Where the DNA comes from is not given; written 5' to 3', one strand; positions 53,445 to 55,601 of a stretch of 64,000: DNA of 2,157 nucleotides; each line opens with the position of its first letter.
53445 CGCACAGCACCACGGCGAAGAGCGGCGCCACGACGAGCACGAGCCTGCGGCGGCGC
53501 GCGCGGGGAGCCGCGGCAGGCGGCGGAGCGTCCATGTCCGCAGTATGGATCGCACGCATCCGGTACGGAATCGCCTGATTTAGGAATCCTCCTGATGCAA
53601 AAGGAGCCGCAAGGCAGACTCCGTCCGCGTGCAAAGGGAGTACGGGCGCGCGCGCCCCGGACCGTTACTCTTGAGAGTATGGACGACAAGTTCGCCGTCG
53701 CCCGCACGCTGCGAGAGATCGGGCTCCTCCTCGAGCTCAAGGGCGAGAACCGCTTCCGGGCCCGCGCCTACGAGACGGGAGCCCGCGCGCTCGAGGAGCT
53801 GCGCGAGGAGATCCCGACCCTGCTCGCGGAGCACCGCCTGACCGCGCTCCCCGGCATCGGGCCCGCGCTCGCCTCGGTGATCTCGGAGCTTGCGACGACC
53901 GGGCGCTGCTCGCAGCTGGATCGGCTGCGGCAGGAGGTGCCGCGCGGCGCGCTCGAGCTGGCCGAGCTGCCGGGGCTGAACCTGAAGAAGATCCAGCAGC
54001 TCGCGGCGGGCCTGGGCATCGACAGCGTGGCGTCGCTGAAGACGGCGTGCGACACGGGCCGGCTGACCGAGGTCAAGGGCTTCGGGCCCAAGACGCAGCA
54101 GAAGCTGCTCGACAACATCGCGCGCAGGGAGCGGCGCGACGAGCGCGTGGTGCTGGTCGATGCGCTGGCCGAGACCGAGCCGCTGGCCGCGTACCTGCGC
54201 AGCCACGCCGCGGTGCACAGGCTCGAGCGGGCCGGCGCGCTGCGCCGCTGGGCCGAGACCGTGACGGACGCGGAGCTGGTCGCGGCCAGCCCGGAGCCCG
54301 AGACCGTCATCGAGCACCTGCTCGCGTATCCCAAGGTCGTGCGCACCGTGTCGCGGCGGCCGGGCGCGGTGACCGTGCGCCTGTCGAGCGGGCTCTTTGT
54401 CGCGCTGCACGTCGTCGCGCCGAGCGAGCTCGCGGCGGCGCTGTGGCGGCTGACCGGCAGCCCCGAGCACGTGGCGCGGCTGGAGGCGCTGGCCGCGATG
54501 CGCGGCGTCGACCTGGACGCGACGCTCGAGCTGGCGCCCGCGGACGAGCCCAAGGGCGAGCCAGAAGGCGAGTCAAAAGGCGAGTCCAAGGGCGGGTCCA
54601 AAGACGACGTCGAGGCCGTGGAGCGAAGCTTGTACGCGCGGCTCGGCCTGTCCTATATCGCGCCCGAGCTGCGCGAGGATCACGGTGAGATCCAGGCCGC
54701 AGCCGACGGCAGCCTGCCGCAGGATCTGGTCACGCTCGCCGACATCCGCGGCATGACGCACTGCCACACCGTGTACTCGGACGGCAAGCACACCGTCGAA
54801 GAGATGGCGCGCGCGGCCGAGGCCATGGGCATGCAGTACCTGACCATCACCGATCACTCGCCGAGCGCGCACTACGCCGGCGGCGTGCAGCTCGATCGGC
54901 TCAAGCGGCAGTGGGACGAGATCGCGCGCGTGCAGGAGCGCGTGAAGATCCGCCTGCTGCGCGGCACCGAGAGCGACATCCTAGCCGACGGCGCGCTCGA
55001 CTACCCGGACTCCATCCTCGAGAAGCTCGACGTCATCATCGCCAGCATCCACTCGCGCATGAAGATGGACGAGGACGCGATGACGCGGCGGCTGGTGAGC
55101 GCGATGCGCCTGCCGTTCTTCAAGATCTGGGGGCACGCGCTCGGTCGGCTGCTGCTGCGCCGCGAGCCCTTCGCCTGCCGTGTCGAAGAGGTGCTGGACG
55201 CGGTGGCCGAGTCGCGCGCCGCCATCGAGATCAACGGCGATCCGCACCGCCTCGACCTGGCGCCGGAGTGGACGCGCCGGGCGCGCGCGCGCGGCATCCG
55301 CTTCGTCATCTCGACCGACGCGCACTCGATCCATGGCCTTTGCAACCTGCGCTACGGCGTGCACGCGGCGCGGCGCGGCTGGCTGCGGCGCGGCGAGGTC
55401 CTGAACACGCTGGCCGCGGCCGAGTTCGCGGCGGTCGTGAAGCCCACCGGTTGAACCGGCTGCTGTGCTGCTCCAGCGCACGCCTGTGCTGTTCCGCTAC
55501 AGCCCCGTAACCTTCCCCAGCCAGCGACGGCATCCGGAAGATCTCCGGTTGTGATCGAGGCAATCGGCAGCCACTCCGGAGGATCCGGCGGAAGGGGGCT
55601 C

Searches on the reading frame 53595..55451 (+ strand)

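Call 86: search_protein_families(library=pfam, proteins=[window:53595-55451:+], max_evalue=0.001)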
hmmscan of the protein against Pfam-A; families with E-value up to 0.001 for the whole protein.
window:53595-55451:+ (619 aa): 5 families
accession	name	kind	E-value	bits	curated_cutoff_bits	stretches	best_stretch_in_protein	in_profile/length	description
PF14716.13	HHH_8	-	4.6e-18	65.8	30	1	34-105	5-73/73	Helix-hairpin-helix domain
PF14520.12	HHH_5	-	1.3e-12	48.4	27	1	120-173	2-53/57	Helix-hairpin-helix domain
PF02811.25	PHP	-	2.1e-11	44.9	26.4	1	389-547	3-162/164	PHP domain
PF14791.11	DNA_pol_B_thumb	-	5.9e-07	29.7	25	1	282-361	1-63/63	DNA polymerase beta thumb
PF11798.14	IMS_HHH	-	9.9e-06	25.9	24.4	0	71-95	2-26/32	IMS family HHH motif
